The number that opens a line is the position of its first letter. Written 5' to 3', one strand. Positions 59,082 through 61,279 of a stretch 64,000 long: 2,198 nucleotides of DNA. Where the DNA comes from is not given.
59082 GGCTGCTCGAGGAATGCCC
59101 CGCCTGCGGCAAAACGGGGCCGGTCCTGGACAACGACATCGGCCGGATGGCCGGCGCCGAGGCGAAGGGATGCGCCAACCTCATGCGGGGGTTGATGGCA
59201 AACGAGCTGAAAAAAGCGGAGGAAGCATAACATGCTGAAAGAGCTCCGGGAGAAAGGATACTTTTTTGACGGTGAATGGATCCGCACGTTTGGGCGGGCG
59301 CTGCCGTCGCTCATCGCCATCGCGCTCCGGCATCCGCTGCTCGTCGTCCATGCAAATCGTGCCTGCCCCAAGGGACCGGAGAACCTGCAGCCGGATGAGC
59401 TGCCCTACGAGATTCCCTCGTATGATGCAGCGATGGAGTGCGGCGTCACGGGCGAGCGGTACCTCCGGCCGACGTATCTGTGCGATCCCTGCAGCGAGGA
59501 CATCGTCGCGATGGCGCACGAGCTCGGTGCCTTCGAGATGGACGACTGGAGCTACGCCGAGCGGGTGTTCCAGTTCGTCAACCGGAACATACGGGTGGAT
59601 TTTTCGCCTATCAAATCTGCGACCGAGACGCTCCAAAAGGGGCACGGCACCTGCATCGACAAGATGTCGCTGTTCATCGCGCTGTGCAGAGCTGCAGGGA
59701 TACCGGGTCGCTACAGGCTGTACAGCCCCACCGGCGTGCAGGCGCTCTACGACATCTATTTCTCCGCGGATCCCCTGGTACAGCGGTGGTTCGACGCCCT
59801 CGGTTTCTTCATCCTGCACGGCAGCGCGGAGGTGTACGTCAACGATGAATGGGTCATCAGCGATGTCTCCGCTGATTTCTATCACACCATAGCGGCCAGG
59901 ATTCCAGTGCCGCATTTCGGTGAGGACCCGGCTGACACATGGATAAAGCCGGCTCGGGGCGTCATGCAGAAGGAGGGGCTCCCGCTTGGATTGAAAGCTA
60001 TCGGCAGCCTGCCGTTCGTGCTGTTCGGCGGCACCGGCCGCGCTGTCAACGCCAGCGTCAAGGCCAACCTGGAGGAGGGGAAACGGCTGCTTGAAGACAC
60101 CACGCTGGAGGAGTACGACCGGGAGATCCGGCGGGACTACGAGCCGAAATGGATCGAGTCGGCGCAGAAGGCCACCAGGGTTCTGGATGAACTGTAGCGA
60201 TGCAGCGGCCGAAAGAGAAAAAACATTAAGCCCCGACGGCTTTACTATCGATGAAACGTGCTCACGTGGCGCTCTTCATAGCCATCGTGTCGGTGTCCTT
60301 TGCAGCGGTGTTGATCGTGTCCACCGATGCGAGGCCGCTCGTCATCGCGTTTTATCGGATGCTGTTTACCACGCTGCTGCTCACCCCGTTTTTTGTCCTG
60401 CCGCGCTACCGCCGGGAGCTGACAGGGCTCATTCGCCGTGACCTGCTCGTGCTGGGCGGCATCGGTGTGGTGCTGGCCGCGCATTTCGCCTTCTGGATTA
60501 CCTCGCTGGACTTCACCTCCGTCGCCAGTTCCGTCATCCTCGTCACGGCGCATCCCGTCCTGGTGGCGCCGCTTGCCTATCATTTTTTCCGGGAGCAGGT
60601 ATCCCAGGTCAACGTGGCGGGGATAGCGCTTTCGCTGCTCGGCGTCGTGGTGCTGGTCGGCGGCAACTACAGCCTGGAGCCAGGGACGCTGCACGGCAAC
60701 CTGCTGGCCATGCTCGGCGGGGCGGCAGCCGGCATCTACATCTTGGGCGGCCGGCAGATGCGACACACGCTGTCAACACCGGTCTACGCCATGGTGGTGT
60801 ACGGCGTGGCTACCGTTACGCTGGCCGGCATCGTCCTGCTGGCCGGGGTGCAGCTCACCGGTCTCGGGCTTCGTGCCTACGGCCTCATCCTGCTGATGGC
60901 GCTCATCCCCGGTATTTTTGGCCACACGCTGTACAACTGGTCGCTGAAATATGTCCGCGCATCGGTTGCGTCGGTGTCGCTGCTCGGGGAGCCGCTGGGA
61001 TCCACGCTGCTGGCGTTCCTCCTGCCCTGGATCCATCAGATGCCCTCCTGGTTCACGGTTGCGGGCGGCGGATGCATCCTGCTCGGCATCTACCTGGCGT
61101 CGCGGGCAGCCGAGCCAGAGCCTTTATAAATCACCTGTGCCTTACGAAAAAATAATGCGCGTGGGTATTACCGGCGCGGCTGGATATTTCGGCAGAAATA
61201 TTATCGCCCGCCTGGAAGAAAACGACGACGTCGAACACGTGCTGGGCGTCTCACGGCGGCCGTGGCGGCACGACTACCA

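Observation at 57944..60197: Translationally coupled adenylate-forming enzyme + transglutaminase-like protein: candidate amide-bond ligation/modification module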

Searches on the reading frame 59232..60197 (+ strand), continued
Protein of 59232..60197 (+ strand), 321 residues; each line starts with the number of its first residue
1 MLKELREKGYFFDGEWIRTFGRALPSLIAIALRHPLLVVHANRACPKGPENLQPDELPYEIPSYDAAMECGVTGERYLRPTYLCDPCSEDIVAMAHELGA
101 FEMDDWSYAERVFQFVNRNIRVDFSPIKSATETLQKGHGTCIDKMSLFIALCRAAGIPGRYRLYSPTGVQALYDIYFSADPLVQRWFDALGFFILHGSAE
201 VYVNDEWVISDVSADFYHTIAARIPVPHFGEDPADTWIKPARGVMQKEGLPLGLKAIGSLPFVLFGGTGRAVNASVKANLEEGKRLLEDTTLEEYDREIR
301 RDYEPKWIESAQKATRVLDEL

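Call 56: search_protein_families(library=pfam, proteins=[L088:4908-6236:+, L121:4806-6071:+, L125:4983-6368:+, L087:4045-5322:+, L098:4977-6245:+, L082:4247-5629:+, L076:639-1874:+, L120:2247-3923:+, L079:5005-6030:+, L133:4798-5622:-], max_evalue=0.001)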
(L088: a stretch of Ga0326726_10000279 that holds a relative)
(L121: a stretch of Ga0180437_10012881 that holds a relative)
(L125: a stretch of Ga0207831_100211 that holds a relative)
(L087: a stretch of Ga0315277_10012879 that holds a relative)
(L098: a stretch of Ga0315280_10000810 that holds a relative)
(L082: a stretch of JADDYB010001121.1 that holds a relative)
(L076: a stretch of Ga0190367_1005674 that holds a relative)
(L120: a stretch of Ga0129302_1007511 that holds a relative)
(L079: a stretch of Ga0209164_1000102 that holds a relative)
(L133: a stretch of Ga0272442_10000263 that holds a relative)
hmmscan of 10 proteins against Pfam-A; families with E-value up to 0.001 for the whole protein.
L088:4908-6236:+ (442 aa): 2 families
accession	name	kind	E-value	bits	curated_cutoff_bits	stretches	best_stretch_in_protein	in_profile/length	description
PF07690.21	MFS_1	-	6.3e-31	108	33.4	2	290-432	36-180/347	Major Facilitator Superfamily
PF00083.30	Sugar_tr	-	2.3e-13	50.3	22.3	1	255-439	258-449/452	Sugar (and other) transporter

L121:4806-6071:+ (421 aa): 2 families
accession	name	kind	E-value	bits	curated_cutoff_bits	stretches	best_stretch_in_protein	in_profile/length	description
PF07690.21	MFS_1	-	2.3e-34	119.3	33.4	2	34-318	6-291/347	Major Facilitator Superfamily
PF00083.30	Sugar_tr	-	2.2e-14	53.6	22.3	2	254-418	279-449/452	Sugar (and other) transporter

L125:4983-6368:+ (461 aa): 1 family
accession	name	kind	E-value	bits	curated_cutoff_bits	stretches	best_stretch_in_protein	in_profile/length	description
PF03616.19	Glt_symporter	-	4.4e-12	45.8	26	1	17-367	13-336/368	Sodium/glutamate symporter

L087:4045-5322:+ (425 aa): 2 families
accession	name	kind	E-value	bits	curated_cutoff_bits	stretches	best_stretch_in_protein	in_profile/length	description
PF07690.21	MFS_1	-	1.3e-31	110.2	33.4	2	257-419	23-186/347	Major Facilitator Superfamily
PF00083.30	Sugar_tr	-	1.6e-16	60.7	22.3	2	54-211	39-205/452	Sugar (and other) transporter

L098:4977-6245:+ (422 aa): 2 families
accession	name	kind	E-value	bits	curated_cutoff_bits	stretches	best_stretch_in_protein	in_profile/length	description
PF07690.21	MFS_1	-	3.4e-33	115.5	33.4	2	251-414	20-184/347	Major Facilitator Superfamily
PF00083.30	Sugar_tr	-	4e-18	66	22.3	2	250-417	277-450/452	Sugar (and other) transporter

L082:4247-5629:+ (460 aa): 2 families
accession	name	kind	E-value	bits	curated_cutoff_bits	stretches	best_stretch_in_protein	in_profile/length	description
PF07690.21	MFS_1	-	1.4e-35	123.3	33.4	2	69-356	4-290/347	Major Facilitator Superfamily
PF00083.30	Sugar_tr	-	1.1e-20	74.4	22.3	2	294-458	279-450/452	Sugar (and other) transporter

L076:639-1874:+ (411 aa): 1 family
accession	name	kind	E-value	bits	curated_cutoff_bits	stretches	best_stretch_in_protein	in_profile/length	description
PF00180.25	Iso_dh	-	5e-68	230.3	27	1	57-371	2-325/348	Isocitrate/isopropylmalate dehydrogenase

L120:2247-3923:+ (558 aa): 3 families
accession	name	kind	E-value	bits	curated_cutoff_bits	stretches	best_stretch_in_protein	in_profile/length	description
PF00749.27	tRNA-synt_1c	-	2.3e-109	365.6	23.4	1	26-334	2-313/314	tRNA synthetases class I (E and Q), catalytic domain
PF03950.23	tRNA-synt_1c_C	-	1.3e-27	96.3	23.9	1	337-436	1-91/91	tRNA synthetases class I (E and Q), anti-codon binding domain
PF20974.2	tRNA-synt_1c_C2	-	2.1e-21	76.8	23.9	1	453-527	1-69/69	tRNA synthetases class I (E and Q), anti-codon binding domain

L079:5005-6030:+ (341 aa): 4 families
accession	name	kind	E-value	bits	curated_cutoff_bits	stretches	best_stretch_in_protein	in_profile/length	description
PF02475.24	TRM5-TYW2_MTfase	-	9.9e-48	162.6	28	1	155-311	1-158/164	TRM5/TYW2 methyltransferase domain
PF25133.1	TYW2_N_2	-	2.2e-15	57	27.7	1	82-151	9-78/79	TYW2 N-terminal domain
PF09445.16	Methyltransf_15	-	0.00024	21.1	22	1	192-252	2-61/165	RNA cap guanine-N2 methyltransferase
PF13649.12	Methyltransf_25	-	0.00067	20.7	27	0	194-256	1-62/97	Methyltransferase domain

L133:4798-5622:- (274 aa): 0 families

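Call 58: search_protein_families(library=pfam, proteins=[L087:2003-2989:-, L098:2918-3910:-, L082:1023-2318:+, L082:2290-3813:-], max_evalue=0.001)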
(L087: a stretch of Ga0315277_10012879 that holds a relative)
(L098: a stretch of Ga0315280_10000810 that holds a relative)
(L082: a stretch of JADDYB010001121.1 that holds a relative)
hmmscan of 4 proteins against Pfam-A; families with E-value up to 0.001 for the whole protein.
L087:2003-2989:- (328 aa): 9 families
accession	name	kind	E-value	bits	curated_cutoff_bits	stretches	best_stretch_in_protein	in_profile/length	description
PF01370.27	Epimerase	-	3.9e-41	141.5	20.9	1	3-226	1-239/240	NAD dependent epimerase/dehydratase family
PF16363.11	GDP_Man_Dehyd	-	1.9e-33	116.7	27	1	4-317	1-332/332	GDP-mannose 4,6 dehydratase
PF01073.25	3Beta_HSD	-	4.5e-30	105.1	22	1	4-212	1-227/280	3-beta hydroxysteroid dehydrogenase/isomerase family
PF13460.12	NAD_binding_10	-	2e-21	77.1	27.2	1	7-157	1-140/184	NAD(P)H-binding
PF07993.18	NAD_binding_4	-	5.5e-19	68.8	20.1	2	60-172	84-210/258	Male sterility protein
PF05368.20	NmrA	-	5.8e-14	52.8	27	1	4-117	6-112/298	NmrA-like family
PF04321.23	RmlD_sub_bind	-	2.7e-12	46.8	27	1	1-158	1-146/287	RmlD substrate binding domain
PF02719.21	Polysacc_synt_2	-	1.7e-11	44.3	20.2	1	4-112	2-128/293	Polysaccharide biosynthesis protein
PF08659.16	KR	-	0.0003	21.2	22.6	0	4-114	4-138/180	KR domain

L098:2918-3910:- (330 aa): 8 families
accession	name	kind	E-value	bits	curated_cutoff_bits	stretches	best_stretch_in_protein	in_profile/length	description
PF01370.27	Epimerase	-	2e-45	155.5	20.9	1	3-226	1-239/240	NAD dependent epimerase/dehydratase family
PF16363.11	GDP_Man_Dehyd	-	2.5e-33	116.4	27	1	4-317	1-332/332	GDP-mannose 4,6 dehydratase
PF01073.25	3Beta_HSD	-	1.7e-31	109.7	22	1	4-208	1-223/280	3-beta hydroxysteroid dehydrogenase/isomerase family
PF13460.12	NAD_binding_10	-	3.4e-20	73.1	27.2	1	7-155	1-138/184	NAD(P)H-binding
PF07993.18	NAD_binding_4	-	2.9e-18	66.4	20.1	1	5-170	1-210/258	Male sterility protein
PF05368.20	NmrA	-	3e-12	47.2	27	1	4-126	6-121/298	NmrA-like family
PF04321.23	RmlD_sub_bind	-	1.6e-11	44.3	27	1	1-158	1-146/287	RmlD substrate binding domain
PF02719.21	Polysacc_synt_2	-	9.3e-11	41.9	20.2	1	4-112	2-128/293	Polysaccharide biosynthesis protein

L082:1023-2318:+ (431 aa): 1 family
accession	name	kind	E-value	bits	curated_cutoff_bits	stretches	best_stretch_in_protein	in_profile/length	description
PF01566.24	Nramp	-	5e-07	29.5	29.8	1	45-316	13-266/357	Natural resistance-associated macrophage protein-like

L082:2290-3813:- (507 aa): 11 families
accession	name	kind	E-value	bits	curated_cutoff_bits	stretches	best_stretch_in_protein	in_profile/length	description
PF01370.27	Epimerase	-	3.4e-44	151.5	20.9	1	173-396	1-239/240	NAD dependent epimerase/dehydratase family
PF01073.25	3Beta_HSD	-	2.4e-34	119.1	22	1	174-390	1-235/280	3-beta hydroxysteroid dehydrogenase/isomerase family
PF16363.11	GDP_Man_Dehyd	-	1.5e-33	117.1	27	1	174-486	1-331/332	GDP-mannose 4,6 dehydratase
PF13460.12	NAD_binding_10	-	1.1e-23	84.4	27.2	1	177-335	1-144/184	NAD(P)H-binding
PF07993.18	NAD_binding_4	-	6.8e-22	78.3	20.1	1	175-339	1-209/258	Male sterility protein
PF05368.20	NmrA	-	8.9e-16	58.8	27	1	174-335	6-151/298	NmrA-like family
PF02719.21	Polysacc_synt_2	-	4.1e-14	52.9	20.2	1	174-342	2-176/293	Polysaccharide biosynthesis protein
PF04321.23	RmlD_sub_bind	-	1.7e-13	50.8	27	1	171-331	1-149/287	RmlD substrate binding domain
PF02254.24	TrkA_N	-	1.7e-05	25.5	23.8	1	178-232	5-59/116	TrkA-N domain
PF00106.31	adh_short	-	0.00024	21.1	26.6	1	173-236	3-72/195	short chain dehydrogenase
PF08659.16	KR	-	0.00036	21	22.6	0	174-284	4-138/180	KR domain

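Call 67: search_protein_families(library=pfam, alignment_id=A3, max_evalue=1)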
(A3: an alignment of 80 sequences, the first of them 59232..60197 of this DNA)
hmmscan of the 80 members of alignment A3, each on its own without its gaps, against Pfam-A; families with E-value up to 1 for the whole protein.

A. member 1, window:59232-60197:+ (321 aa): 1 family
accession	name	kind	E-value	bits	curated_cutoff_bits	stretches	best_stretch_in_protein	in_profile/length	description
PF01841.26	Transglut_core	-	7e-14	52.5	23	1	94-211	3-107/108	Transglutaminase-like superfamily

B. families by the number of members that match (of 80 scanned): 12 families
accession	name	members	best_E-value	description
PF01841.26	Transglut_core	80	5.6e-14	Transglutaminase-like superfamily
PF10625.14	UspB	11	0.0074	Universal stress protein B (UspB)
PF07883.17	Cupin_2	3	0.09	Cupin domain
PF02020.24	W2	2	0.14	eIF4-gamma/eIF5/eIF2-epsilon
PF12254.13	DNA_pol_alpha_N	1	0.058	DNA polymerase alpha subunit p180 N terminal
PF14903.11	WG_beta_rep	1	0.079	WG containing repeat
PF02751.19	TFIIA_gamma_C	1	0.15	Transcription initiation factor IIA, gamma subunit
PF09491.16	RE_AlwI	1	0.16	AlwI restriction endonuclease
PF07960.16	CBP4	1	0.2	CBP4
PF04643.17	Motilin_assoc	1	0.21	Motilin/ghrelin-associated peptide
PF24718.1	HTH_73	1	0.24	HTH-like domain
PF09851.14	SHOCT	1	0.42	Short C-terminal domain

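Call 68: search_solved_structures(query=A3, max_evalue=1, show_alignments=2)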
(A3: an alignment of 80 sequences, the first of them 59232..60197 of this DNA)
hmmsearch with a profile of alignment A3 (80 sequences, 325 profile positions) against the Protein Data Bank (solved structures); distinct sequences matched with E-value up to 1: 3.
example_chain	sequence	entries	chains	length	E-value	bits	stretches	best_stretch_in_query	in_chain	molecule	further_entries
3isr_A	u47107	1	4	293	0.00017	23.8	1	129-162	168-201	Transglutaminase-like enzymes, putative cysteine protease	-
6wl5_A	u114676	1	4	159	0.13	14.3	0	183-218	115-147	EcmrR transcriptional regulator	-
6xl5_G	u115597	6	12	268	0.48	12.5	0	183-214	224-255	MerR family transcriptional regulator EcmrR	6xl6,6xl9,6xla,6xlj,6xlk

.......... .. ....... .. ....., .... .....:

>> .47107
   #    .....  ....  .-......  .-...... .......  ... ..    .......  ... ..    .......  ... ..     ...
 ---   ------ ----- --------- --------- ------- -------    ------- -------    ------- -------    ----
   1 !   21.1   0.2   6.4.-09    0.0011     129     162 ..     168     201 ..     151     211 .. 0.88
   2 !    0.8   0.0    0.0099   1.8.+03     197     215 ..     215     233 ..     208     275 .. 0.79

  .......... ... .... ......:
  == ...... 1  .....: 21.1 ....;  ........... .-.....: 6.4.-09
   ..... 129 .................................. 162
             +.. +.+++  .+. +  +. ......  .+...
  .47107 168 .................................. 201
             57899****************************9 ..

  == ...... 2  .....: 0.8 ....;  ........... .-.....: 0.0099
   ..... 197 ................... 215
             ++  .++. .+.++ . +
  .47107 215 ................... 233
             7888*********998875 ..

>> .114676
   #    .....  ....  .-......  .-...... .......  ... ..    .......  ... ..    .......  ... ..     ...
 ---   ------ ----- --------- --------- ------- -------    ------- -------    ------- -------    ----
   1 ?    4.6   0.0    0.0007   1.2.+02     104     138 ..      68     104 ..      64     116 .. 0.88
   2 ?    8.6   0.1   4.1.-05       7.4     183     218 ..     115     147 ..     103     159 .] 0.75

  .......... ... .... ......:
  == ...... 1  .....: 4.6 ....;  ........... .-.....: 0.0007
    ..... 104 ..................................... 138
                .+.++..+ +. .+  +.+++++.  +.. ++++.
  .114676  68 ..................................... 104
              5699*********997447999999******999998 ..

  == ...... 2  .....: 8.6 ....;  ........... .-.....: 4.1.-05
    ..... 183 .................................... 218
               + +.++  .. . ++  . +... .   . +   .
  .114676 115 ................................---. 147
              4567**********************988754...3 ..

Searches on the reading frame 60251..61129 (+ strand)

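Call 3: search_protein_families(library=pfam, proteins=[window:60251-61129:+], max_evalue=0.01)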
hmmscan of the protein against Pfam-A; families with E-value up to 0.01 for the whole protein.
window:60251-61129:+ (292 aa): 1 family
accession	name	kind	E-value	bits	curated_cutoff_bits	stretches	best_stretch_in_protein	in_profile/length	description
PF00892.27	EamA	-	1.2e-28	100.5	28.2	2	149-284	3-134/135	EamA-like transporter family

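Call 4: search_protein_families(library=ncbifam, proteins=[window:60251-61129:+], max_evalue=0.01)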
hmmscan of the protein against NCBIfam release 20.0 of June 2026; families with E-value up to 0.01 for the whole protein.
window:60251-61129:+ (292 aa): 1 family
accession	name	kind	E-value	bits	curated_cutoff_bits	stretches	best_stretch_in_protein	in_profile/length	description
TIGR00950.1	2A78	equivalog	2.1e-16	60.1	230.2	1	22-279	11-262/264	carboxylate/amino acid/amine transporter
